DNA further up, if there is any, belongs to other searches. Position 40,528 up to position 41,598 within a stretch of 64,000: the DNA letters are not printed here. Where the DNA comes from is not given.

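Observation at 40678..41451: Free-standing gene with two degenerate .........-like motifs directly upstream of ftsZ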

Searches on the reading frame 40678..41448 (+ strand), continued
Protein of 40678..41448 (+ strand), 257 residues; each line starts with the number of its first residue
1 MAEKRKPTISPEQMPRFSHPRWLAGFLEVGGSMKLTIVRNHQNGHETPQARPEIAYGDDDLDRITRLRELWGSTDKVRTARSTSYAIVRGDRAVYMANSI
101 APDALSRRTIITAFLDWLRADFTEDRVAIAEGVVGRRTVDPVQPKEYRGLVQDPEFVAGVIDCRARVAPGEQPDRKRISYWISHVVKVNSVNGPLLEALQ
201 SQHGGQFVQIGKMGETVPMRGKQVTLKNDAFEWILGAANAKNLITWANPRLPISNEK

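Call 91: find_encoding_contigs(protein=P0006, flank=10000, max_places=2)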
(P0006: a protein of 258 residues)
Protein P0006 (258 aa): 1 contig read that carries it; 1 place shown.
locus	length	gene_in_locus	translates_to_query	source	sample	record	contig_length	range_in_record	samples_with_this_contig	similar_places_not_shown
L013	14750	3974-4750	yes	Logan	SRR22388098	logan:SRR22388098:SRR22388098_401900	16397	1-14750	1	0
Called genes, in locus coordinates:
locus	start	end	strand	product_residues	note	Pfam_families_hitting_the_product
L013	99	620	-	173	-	-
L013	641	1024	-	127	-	PF05635:23S_rRNA_IVP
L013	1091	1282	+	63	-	-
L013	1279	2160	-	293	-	PF00657:Lipase_GDSL, PF13472:Lipase_GDSL_2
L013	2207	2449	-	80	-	PF02675:AdoMet_dc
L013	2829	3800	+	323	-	PF03133:TTL (faint), PF01071:GARS_A (weak), PF02655:ATP-grasp_3 (weak), PF07478:Dala_Dala_lig_C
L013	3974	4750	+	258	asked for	-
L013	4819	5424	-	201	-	-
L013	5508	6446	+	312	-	PF01073:3Beta_HSD (weak), PF01370:Epimerase, PF02719:Polysacc_synt_2 (faint), PF04321:RmlD_sub_bind, PF16363:GDP_Man_Dehyd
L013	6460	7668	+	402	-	PF00155:Aminotran_1_2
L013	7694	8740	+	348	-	PF12146:Hydrolase_4 (faint), PF01738:DLH (faint), PF00326:Peptidase_S9, PF00561:Abhydrolase_1, PF12697:Abhydrolase_6 (weak)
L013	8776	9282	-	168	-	-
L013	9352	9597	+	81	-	-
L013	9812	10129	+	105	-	PF01022:HTH_5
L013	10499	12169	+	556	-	PF13489:Methyltransf_23, PF08241:Methyltransf_11 (weak), PF13649:Methyltransf_25 (weak)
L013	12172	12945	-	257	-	PF01978:TrmB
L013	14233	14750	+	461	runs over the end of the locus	-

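Call 92: find_encoding_contigs(protein=P0011, flank=10000, max_places=2)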
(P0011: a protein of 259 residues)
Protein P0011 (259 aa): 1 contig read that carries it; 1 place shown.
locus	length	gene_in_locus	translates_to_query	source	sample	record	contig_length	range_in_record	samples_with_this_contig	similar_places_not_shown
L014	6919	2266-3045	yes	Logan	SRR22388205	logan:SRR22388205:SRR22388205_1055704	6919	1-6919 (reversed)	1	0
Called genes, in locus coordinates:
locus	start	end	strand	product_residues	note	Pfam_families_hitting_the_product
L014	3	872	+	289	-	?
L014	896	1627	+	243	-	PF00160:Pro_isomerase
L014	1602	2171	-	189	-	PF03193:RsgA_GTPase (faint), PF00009:GTP_EFTU (faint), PF02421:FeoB_N, PF00350:Dynamin_N (faint), PF01926:MMR_HSR1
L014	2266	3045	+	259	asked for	-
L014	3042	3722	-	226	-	PF02585:PIG-L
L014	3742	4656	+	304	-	PF13480:Acetyltransf_6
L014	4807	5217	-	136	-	-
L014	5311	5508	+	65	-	PF00313:CSD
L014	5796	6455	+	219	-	PF08843:AbiEii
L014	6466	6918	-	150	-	?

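Call 93: find_encoding_contigs(protein=P0100, flank=10000, max_places=2)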
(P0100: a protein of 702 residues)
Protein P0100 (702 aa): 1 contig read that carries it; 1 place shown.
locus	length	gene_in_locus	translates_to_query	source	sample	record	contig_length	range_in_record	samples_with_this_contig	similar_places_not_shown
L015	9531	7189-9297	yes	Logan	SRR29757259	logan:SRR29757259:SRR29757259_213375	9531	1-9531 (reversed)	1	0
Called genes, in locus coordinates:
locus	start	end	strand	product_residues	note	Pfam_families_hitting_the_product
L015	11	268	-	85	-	-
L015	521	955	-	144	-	-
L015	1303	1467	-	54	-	-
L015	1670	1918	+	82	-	PF04014:MazE_antitoxin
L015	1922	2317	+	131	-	PF02661:Fic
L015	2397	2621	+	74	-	-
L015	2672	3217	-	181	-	-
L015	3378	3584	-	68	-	-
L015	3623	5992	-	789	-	PF00270:DEAD, PF04851:ResIII, PF00271:Helicase_C, PF04545:Sigma70_r4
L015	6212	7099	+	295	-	-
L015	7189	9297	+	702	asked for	-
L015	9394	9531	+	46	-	?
